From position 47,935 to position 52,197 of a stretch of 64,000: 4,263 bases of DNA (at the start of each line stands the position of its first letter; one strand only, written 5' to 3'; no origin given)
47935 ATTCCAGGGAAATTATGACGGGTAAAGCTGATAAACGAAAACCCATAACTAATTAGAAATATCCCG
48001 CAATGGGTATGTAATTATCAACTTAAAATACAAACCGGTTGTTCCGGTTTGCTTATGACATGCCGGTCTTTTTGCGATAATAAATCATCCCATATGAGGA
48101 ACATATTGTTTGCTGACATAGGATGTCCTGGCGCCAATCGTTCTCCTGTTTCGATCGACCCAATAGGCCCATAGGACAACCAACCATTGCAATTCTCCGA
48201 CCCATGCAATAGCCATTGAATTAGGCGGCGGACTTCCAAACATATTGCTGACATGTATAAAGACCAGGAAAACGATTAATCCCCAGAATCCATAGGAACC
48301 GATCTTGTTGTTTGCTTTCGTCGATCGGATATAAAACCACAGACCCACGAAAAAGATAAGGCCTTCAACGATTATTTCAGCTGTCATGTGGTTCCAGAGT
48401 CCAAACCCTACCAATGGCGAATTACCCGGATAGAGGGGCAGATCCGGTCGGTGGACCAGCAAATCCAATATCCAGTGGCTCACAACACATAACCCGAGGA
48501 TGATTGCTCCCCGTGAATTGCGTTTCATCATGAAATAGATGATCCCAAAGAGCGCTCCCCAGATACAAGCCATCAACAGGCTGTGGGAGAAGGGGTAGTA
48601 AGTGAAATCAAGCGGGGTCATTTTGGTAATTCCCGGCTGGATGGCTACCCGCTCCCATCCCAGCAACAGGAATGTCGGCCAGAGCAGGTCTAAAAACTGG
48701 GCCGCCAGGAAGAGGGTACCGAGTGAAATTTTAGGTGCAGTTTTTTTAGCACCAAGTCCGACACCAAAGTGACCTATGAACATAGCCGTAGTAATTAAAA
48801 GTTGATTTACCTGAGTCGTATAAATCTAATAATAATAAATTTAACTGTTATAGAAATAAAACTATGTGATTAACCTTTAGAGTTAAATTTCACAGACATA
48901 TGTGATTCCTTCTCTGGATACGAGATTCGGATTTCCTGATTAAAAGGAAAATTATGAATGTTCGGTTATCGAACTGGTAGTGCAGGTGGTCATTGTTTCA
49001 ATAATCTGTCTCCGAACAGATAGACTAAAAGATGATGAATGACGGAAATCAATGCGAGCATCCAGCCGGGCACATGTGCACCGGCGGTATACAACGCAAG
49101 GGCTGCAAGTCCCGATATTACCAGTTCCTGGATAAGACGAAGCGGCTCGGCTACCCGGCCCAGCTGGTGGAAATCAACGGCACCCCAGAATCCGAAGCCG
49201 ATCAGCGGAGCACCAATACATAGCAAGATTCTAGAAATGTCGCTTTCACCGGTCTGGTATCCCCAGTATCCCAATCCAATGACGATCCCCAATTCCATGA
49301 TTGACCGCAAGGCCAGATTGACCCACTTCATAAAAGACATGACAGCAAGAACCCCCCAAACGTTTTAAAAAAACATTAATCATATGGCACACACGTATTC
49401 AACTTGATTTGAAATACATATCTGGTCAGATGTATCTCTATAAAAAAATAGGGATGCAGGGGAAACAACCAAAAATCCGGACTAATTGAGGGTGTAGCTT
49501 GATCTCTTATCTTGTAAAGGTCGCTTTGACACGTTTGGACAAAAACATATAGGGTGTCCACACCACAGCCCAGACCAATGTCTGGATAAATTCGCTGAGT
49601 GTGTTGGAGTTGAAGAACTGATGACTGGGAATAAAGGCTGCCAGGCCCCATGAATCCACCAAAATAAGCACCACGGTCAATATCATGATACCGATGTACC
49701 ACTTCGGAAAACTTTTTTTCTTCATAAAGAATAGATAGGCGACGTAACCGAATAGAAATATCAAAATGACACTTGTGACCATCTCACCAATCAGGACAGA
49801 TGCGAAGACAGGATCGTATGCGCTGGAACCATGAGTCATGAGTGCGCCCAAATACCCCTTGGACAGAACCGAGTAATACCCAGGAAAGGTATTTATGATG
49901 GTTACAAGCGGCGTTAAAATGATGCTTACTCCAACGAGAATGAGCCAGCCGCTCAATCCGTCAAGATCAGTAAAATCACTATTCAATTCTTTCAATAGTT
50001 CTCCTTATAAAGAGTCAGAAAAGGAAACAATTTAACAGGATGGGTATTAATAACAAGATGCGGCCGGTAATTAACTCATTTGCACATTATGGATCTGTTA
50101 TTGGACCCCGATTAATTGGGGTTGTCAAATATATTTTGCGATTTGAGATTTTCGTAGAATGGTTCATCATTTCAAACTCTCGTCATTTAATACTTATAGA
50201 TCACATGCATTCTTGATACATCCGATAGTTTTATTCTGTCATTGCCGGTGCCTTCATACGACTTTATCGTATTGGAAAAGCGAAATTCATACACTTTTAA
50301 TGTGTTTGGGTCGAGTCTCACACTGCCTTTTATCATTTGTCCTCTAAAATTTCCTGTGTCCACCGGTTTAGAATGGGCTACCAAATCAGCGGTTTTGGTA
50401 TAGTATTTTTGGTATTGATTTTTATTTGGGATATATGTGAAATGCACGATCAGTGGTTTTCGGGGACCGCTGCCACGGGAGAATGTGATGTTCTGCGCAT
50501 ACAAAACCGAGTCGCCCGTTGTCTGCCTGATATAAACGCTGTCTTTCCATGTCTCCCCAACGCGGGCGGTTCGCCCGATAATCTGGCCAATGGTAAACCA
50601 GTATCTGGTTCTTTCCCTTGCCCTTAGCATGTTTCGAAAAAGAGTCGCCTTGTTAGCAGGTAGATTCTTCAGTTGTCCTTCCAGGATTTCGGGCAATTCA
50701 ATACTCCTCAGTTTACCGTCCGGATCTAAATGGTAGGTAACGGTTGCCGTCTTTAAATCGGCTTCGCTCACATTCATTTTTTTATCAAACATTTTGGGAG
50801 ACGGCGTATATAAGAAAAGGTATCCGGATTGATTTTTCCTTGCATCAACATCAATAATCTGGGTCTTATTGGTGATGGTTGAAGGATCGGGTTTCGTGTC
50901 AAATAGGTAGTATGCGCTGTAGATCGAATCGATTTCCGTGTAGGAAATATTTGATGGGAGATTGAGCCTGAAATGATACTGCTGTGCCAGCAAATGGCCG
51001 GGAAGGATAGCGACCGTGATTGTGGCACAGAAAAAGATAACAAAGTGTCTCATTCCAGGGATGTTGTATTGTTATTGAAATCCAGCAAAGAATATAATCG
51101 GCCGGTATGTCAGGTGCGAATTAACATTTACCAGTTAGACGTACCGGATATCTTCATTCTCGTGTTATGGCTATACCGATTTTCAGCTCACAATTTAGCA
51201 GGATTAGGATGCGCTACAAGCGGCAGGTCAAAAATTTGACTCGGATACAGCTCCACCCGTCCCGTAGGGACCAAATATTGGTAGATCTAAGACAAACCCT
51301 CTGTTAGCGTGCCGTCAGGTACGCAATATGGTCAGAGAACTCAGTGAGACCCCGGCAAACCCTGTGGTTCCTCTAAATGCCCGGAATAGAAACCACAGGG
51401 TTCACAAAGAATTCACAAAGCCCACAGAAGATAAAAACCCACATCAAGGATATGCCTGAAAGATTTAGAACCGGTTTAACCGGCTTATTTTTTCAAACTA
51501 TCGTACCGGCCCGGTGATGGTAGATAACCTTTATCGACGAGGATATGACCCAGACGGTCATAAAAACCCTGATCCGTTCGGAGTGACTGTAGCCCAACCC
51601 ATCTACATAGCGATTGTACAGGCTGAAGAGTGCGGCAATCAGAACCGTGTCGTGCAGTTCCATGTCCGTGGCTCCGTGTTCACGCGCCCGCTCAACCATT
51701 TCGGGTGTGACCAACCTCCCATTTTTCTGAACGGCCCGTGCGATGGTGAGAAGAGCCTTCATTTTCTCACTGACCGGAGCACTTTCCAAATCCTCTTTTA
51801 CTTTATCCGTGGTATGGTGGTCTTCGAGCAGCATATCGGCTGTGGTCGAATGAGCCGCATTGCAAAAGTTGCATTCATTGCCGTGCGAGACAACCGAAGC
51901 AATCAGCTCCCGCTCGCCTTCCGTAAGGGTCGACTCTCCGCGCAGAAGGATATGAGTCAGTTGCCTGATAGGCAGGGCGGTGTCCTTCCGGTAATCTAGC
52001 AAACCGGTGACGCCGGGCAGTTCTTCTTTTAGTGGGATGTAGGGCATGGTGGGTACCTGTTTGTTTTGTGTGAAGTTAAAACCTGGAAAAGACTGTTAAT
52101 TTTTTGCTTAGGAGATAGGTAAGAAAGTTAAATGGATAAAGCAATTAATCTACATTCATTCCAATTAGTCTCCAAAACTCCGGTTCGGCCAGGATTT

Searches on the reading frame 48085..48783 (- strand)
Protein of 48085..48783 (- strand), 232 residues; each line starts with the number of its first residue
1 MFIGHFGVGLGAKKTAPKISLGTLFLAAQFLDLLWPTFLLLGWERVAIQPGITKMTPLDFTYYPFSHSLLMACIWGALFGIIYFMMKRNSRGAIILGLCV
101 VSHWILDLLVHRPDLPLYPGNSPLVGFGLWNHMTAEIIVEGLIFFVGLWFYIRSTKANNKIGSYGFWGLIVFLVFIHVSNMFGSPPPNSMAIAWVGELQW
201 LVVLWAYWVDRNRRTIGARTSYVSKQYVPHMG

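Call 68: search_protein_families(library=pfam, proteins=[window:48085-48783:-], max_evalue=0.1)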
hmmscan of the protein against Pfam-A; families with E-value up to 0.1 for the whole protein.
window:48085-48783:- (232 aa): 4 families
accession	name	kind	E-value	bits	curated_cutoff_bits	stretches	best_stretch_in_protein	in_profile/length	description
PF04307.19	YdjM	-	4.1e-07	30.1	29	1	65-175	64-167/176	YdjM inner membrane protein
PF12966.13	AtpR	-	0.019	15.8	26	0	140-169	13-41/86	N-ATPase, AtpR subunit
PF01027.25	Bax1-I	-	0.04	14.1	34.1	0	64-198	34-160/207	Inhibitor of apoptosis-promoting Bax1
PF06695.16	Sm_multidrug_ex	-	0.092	13.8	30.7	0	149-173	57-81/121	Putative small multi-drug export protein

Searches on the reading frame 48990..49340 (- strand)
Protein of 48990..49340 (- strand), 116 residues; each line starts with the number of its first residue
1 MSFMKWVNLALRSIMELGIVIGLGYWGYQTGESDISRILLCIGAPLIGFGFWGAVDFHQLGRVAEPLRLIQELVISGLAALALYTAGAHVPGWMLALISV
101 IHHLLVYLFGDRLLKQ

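Call 68: search_protein_families(library=pfam, proteins=[window:48990-49340:-], max_evalue=0.1)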
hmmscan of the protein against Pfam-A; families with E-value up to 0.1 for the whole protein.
window:48990-49340:- (116 aa): 1 family
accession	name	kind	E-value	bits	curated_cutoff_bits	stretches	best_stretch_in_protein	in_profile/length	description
PF10823.13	DUF2568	-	3.2e-17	63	24.2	1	11-99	2-91/92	Protein of unknown function (DUF2568)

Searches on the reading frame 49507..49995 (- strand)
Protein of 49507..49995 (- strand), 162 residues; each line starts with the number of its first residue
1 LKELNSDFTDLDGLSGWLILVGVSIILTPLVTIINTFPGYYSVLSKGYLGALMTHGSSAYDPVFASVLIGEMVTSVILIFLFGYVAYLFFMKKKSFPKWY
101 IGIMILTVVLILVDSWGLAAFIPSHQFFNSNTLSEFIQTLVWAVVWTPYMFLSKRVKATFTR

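Call 68: search_protein_families(library=pfam, proteins=[window:49507-49995:-], max_evalue=0.1)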
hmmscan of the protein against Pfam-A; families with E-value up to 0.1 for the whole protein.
window:49507-49995:- (162 aa): 3 families
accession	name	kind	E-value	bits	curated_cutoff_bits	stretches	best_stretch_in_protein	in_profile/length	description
PF10754.15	DUF2569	-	8.3e-30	104.5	26.5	1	13-161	3-143/143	Protein of unknown function (DUF2569)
PF13131.11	DUF3951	-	0.02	15.6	26.3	1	69-100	6-37/52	Protein of unknown function (DUF3951)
PF12822.12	ECF_trnsprt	-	0.054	14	30.7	0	41-148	48-150/169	ECF transporter, substrate-specific component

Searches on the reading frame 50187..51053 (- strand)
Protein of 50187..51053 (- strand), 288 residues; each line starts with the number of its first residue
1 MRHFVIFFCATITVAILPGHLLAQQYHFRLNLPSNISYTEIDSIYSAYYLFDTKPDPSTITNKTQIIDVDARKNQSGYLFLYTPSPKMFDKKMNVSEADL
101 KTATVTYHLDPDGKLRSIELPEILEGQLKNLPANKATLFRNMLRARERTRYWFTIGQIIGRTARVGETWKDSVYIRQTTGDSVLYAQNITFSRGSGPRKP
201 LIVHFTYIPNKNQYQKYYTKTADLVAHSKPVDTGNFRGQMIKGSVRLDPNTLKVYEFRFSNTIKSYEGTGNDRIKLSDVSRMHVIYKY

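Call 3: search_protein_families(library=pfam, proteins=[window:50187-51053:-], max_evalue=0.1)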
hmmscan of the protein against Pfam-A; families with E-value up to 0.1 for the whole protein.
window:50187-51053:- (288 aa): 1 family
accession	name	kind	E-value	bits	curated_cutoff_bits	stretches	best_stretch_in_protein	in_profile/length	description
PF04718.20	ATP-synt_G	-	0.077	14.3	25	0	139-166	70-96/98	Mitochondrial ATP synthase g subunit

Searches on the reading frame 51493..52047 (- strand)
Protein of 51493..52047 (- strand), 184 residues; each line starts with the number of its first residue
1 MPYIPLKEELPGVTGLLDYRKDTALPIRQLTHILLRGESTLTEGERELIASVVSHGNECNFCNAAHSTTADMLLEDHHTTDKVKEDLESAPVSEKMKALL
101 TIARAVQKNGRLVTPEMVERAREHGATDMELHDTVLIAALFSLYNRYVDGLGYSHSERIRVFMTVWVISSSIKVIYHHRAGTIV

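Call 3: search_protein_families(library=pfam, proteins=[window:51493-52047:-], max_evalue=0.1)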
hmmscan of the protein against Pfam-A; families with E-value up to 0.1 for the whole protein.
window:51493-52047:- (184 aa): 1 family
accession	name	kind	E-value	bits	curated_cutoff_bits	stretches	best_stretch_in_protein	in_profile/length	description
PF02627.25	CMD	-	8.1e-09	35.8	23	1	33-70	13-49/84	Carboxymuconolactone decarboxylase family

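Call 5: search_protein_families(library=ncbifam, proteins=[window:51493-52047:-], max_evalue=0.1)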
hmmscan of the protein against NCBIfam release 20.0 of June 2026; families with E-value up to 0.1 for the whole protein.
window:51493-52047:- (184 aa): 7 families
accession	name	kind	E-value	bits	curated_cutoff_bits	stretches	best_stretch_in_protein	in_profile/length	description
TIGR01926.1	peroxid_rel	subfamily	2e-23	83.1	81.8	1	31-155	51-175/178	peroxidase-related enzyme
TIGR04030.1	perox_Avi_7169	hypoth_equivalog_domain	1.2e-12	48.3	233.15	1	20-152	48-183/185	alkylhydroperoxidase domain protein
NF041238.1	AhpD_rel_CFYUT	equivalog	2.1e-09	37.1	175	1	26-157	203-337/357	alkylhydroperoxidase-related (seleno)protein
TIGR00778.1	ahpD_dom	domain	2.5e-07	30.1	27.8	1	41-71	3-33/51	alkylhydroperoxidase AhpD family core domain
NF053654.1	GroundWater_YciW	equivalog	0.00072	19.4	310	1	45-138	64-157/179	YciW-related (seleno)protein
TIGR04169.1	perox_w_seleSAM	hypoth_equivalog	0.0014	18.7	120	1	38-107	36-99/109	arsenosugar biosynthesis-associated peroxidase-like protein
NF052222.1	UridTportUriT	equivalog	0.05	12.6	600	1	89-164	5-82/463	uridine transporter UriT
